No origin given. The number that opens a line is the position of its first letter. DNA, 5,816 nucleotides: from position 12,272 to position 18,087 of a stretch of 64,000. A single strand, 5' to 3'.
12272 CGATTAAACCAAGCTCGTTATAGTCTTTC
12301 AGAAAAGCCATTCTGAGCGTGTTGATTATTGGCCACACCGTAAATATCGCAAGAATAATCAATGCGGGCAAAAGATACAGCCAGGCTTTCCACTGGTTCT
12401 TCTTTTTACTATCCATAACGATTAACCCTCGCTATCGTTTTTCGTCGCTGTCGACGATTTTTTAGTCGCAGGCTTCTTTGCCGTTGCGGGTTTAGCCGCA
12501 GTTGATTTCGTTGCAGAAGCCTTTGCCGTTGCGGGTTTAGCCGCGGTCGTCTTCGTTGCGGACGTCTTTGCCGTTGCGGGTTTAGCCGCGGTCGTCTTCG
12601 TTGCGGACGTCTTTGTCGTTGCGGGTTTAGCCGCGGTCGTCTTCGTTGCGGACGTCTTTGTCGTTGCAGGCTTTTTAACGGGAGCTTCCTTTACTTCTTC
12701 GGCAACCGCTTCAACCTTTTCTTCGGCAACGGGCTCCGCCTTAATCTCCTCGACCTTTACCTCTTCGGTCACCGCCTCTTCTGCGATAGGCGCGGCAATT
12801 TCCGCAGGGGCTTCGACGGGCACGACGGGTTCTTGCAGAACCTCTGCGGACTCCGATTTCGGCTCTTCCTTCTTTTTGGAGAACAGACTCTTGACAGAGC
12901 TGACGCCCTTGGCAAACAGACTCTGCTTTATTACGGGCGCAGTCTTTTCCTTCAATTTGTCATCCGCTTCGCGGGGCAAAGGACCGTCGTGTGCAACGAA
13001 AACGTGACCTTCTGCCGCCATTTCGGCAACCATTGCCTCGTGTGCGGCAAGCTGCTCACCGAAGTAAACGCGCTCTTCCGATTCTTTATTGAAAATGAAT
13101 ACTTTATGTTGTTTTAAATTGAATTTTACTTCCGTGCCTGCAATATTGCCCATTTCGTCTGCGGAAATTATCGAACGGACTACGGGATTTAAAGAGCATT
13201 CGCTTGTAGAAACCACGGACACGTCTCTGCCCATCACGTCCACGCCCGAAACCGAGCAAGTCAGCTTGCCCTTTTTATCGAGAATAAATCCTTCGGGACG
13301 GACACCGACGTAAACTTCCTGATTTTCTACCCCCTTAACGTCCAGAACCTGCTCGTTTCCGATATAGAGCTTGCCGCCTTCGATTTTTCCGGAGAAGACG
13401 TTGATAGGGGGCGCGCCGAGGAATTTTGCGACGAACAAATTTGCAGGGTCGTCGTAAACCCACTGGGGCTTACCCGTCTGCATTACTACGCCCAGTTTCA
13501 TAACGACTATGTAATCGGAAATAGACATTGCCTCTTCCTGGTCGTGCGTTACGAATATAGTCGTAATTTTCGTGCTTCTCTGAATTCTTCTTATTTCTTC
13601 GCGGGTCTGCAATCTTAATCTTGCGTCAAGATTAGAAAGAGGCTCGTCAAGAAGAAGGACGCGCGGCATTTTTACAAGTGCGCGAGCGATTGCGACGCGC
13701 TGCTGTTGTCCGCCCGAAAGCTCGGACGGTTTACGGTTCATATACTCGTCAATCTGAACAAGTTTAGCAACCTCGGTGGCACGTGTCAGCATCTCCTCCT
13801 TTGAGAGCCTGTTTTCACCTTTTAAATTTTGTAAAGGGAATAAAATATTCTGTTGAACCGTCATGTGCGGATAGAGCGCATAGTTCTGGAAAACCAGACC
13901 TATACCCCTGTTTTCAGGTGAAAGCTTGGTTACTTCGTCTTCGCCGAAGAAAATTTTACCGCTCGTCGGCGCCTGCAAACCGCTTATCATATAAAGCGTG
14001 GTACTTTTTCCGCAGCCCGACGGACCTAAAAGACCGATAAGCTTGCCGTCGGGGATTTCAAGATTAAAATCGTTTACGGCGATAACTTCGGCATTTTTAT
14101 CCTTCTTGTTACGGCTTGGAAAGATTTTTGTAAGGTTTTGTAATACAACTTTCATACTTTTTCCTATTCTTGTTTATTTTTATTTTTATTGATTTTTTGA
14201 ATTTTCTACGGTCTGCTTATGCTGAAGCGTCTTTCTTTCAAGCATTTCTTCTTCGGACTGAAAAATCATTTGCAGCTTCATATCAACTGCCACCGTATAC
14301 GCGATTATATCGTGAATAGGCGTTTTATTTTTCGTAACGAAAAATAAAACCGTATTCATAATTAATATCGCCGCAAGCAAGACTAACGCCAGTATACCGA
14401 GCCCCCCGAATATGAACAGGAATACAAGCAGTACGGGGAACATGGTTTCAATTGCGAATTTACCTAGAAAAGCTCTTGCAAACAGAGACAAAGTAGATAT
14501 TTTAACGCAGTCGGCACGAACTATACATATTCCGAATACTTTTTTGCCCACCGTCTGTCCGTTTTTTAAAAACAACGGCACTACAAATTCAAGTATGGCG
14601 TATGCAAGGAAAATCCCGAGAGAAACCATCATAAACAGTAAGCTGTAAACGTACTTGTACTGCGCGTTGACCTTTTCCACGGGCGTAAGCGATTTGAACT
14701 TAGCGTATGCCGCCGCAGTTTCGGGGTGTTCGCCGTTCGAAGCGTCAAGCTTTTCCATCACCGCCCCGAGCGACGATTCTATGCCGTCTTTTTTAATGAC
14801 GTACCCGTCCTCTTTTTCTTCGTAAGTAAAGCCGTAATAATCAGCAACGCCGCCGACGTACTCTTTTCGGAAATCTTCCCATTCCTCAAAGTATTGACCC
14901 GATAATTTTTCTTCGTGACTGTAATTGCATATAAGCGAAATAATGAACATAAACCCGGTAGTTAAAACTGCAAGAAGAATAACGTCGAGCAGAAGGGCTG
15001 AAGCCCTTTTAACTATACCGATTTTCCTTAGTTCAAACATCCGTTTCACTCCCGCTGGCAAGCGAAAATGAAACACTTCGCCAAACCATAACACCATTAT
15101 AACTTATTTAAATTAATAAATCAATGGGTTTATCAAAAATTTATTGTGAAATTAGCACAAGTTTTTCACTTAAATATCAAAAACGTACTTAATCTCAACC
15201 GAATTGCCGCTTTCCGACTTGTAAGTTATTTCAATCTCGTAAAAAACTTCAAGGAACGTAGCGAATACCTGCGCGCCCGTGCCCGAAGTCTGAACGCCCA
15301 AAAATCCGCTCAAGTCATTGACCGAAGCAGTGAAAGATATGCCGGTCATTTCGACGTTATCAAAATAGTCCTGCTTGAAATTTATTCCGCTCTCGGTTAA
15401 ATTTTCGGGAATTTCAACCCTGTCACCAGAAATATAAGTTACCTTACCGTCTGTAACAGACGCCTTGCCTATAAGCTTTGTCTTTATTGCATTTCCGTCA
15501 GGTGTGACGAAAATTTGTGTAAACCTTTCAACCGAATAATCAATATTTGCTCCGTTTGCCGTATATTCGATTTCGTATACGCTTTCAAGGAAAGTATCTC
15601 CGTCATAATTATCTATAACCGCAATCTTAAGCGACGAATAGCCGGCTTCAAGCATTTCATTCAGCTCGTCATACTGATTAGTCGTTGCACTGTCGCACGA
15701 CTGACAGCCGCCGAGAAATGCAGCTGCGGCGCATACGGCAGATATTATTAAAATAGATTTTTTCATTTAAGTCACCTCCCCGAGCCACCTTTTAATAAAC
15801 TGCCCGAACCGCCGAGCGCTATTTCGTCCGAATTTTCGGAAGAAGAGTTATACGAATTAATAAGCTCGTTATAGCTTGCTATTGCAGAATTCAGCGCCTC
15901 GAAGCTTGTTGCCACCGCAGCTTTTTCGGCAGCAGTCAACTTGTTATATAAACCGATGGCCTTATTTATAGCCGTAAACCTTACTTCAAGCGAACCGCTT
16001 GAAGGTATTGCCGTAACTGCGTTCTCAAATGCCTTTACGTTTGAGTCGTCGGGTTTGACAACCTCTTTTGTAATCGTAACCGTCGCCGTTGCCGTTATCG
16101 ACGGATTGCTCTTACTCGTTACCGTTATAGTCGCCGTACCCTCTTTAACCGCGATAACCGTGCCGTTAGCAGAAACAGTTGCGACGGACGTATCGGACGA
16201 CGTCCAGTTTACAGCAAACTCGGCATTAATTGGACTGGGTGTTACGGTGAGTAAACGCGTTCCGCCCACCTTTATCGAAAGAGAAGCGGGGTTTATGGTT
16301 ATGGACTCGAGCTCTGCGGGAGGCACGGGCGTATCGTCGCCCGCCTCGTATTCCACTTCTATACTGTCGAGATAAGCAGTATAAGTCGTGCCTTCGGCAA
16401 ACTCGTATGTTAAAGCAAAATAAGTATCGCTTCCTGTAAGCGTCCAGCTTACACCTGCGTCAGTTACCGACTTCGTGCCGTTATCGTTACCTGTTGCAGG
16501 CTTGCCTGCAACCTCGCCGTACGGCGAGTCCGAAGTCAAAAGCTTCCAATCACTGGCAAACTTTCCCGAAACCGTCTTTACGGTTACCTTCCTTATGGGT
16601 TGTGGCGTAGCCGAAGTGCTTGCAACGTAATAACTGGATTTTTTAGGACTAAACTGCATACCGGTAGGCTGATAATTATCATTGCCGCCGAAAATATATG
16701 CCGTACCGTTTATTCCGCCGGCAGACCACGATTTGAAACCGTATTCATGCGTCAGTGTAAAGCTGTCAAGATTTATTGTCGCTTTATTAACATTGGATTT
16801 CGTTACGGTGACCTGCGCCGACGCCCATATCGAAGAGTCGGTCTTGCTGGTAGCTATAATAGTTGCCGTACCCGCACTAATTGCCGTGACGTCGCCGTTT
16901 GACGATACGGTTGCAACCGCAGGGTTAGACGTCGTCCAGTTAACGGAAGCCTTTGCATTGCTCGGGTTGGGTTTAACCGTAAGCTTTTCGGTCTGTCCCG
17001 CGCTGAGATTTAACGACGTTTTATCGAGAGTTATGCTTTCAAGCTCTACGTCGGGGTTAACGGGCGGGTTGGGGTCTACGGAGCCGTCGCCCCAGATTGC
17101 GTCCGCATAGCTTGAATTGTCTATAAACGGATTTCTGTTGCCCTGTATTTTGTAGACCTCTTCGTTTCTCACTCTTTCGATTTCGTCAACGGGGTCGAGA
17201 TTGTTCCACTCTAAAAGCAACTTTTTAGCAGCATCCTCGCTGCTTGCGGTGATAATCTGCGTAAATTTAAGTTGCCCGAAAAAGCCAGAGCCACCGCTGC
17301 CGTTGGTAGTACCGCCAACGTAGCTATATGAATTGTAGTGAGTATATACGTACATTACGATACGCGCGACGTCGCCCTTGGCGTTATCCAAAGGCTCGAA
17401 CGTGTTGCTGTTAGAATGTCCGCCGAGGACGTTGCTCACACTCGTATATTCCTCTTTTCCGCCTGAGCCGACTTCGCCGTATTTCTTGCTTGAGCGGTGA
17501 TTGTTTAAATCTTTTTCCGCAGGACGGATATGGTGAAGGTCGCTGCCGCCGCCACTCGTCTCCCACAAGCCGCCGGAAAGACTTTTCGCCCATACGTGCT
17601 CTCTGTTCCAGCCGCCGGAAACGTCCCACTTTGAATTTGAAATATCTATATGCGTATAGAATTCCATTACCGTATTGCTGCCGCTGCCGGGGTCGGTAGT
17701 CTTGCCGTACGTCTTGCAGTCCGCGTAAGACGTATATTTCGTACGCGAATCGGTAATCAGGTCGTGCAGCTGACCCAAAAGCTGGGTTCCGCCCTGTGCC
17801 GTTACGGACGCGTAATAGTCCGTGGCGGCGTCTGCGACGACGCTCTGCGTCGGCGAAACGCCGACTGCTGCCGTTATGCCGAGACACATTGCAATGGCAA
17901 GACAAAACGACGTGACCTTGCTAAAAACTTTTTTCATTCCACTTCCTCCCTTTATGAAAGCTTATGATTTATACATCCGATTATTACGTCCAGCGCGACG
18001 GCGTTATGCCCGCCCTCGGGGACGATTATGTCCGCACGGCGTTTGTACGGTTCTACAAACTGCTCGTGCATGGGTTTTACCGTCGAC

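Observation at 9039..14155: A CUT1 (MalFGK/UgpB-type) ABC importer embedded among nucleases and nucleoside catabolism: candidate new class of nucleoside/nucleotide importer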

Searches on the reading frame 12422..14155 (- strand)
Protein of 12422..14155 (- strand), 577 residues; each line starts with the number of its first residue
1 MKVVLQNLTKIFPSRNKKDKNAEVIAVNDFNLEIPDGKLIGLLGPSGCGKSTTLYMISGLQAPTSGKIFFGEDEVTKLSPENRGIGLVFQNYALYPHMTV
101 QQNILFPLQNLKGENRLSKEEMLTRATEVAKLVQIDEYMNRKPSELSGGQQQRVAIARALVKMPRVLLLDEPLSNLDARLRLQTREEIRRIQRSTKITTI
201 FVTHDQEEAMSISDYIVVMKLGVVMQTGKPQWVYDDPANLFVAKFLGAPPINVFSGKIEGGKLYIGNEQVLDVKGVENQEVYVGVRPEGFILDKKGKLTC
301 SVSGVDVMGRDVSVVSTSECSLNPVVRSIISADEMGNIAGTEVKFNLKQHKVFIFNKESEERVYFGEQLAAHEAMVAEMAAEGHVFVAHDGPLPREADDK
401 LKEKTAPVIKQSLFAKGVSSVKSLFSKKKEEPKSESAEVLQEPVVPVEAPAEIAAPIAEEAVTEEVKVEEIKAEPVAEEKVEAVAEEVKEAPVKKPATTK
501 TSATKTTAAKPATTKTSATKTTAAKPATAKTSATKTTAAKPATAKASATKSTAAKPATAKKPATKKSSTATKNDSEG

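Call 4: search_protein_families(library=pfam, proteins=[window:12422-14155:-], max_evalue=0.01)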
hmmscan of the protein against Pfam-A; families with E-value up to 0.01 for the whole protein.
window:12422-14155:- (577 aa): 6 families
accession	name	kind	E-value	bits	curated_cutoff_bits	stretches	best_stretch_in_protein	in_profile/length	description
PF00005.33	ABC_tran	-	2.4e-36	125.8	25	1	28-173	2-136/137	ABC transporter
PF17850.7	CysA_C_terminal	-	9.5e-06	26.5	29.7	1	252-288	1-39/43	CysA C-terminal regulatory domain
PF17912.7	OB_MalK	-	4.9e-05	24.6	27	1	247-288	1-51/53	MalK OB fold domain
PF13304.12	AAA_21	-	8.2e-05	23.2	27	0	140-207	232-301/304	AAA domain, putative AbiEii toxin, Type IV TA system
PF07382.16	HC2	-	9.2e-05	23.1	40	1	466-569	38-142/194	Histone H1-like nucleoprotein HC2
PF02095.21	Extensin_1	-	0.0016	18.7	105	1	446-565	25-148/171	Extensin-like protein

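Call 5: search_protein_families(library=ncbifam, proteins=[window:12422-14155:-], max_evalue=0.01)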
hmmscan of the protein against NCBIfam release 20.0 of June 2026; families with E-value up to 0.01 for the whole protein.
window:12422-14155:- (577 aa): 189 families (the best 25 are shown)
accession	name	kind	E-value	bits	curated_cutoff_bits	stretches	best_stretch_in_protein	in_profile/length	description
NF008653.0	PRK11650.1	subfamily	4e-102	341.9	432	1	17-363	10-355/357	sn-glycerol-3-phosphate ABC transporter ATP-binding protein UgpC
NF040933.2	ABC_arch_GlcV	equivalog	5.5e-100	334.7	450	1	2-353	2-355/357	glucose ABC transporter ATP-binding protein GlcV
TIGR03265.1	PhnT2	equivalog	1.5e-92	310.6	457.7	1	22-355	15-352/353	putative 2-aminoethylphosphonate ABC transporter ATP-binding protein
NF006987.0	PRK09452.1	equivalog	4e-89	298.9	482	1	23-260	29-260/378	spermidine/putrescine ABC transporter ATP-binding protein PotA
NF008513.0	PRK11432.1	equivalog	1.1e-85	287.7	496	1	22-357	17-349/351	ferric ABC transporter ATP-binding protein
TIGR01187.1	potA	subfamily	6.5e-85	285.1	355.6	1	42-291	1-253/325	polyamine ABC transporter ATP-binding protein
NF008233.0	PRK11000.1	equivalog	2.1e-82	276.9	568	1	20-358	12-356/369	maltose/maltodextrin ABC transporter ATP-binding protein MalK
NF043075.1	MMSYN1_0197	equivalog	1e-81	274.6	550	1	22-318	13-308/341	spermidine/putrescine ABC transporter ATP-binding protein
NF008105.0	PRK10851.1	equivalog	6.3e-77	258.7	502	1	26-303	17-293/362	sulfate/thiosulfate ABC transporter ATP-binding protein CysA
TIGR00968.1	3a0106s01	subfamily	1.5e-76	257.1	342.75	1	19-248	8-233/237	sulfate ABC transporter ATP-binding protein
NF040840.2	tungstate_WtpC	equivalog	5.9e-73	246.1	440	1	24-299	13-285/347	tungstate ABC transporter ATP-binding protein WtpC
TIGR03258.1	PhnT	equivalog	2.3e-71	240.7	499.15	1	26-255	23-247/359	2-aminoethylphosphonate ABC transport system ATP-binding subunit PhnT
NF008621.0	PRK11607.1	equivalog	3.9e-68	230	613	1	8-260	16-262/377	putrescine ABC transporter ATP-binding subunit PotG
TIGR01186.1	proV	subfamily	5.2e-64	216.6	326.6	1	24-248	6-232/363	betaine/proline/choline family ABC transporter ATP-binding protein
NF040729.1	ABC_ATP_SaoA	equivalog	7.7e-55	186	360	1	3-220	2-207/248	ABC transporter ATP-binding protein SaoA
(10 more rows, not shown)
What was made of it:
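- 12422..14155 (-): ABC ATPase, UgpC/MalK-like, with a C-terminal extension of about 200 aa ending in a Lys/Ala/Thr-rich repeat. OB_MalK and CysA_C hits are below cutoff (calls 4, 5).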

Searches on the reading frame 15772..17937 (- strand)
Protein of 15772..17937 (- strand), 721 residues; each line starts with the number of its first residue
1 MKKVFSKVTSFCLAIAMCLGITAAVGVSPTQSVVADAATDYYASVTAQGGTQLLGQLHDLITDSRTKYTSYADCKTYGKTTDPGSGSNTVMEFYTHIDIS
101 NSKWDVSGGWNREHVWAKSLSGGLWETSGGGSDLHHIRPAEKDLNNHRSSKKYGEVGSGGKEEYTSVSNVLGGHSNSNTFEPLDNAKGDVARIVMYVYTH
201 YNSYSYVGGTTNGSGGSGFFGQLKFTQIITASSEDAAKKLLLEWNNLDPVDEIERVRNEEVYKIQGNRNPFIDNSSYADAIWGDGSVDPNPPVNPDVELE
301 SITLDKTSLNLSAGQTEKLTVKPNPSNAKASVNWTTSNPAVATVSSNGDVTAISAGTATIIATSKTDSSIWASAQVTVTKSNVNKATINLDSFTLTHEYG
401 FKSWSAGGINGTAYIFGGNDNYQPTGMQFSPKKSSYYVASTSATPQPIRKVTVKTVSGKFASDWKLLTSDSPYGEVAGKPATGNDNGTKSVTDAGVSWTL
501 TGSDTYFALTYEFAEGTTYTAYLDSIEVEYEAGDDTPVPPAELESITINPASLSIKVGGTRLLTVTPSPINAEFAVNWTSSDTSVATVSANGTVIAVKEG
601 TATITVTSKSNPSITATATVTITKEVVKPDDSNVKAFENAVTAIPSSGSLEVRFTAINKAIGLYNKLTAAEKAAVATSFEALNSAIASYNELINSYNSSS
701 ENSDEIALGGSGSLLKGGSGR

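Call 4: search_protein_families(library=pfam, proteins=[window:15772-17937:-], max_evalue=0.01)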
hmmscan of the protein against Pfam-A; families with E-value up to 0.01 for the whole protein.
window:15772-17937:- (721 aa): 5 families
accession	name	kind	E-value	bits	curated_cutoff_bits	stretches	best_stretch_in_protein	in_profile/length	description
PF04231.19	Endonuclease_1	-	8.7e-33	114.5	25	1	85-275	38-234/235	Endonuclease I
PF02368.24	Big_2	-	6.5e-30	103.4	22.8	2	544-617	3-78/79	Bacterial Ig-like domain (group 2)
PF22359.2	Big-like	-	4.8e-08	33.6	27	2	333-361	4-32/48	Bacterial Ig-like domain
PF23486.1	Ig_TMEM132_5th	-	1.9e-05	25.2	28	0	580-627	90-137/137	TMEM132 fifth domain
PF21461.3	HL_N-beta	-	0.0013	19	27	1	580-614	18-50/57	Hyaluronate lyase, N-terminal beta-sheet domain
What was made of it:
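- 15170..17937 (-): Secreted Endonuclease I with Big_2 domains (15772-17937) and a 198-aa lipoprotein of unknown function (15170-15766). Endonuclease_1 E 9e-33 and Big_2 E 7e-30 (call 4).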

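Call 5: search_protein_families(library=ncbifam, proteins=[window:15772-17937:-], max_evalue=0.01)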
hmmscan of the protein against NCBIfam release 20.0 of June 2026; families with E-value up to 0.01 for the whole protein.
window:15772-17937:- (721 aa): 2 families
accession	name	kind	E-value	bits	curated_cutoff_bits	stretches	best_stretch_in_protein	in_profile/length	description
NF011716.0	PRK15137.1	equivalog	2.3e-08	34.3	372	1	237-275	191-229/235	deoxyribonuclease I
NF053514.2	JUQZ_fam_ocin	equivalog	0.0018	18.5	40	0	338-362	67-91/107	BLB8/JUQZ-1 family protein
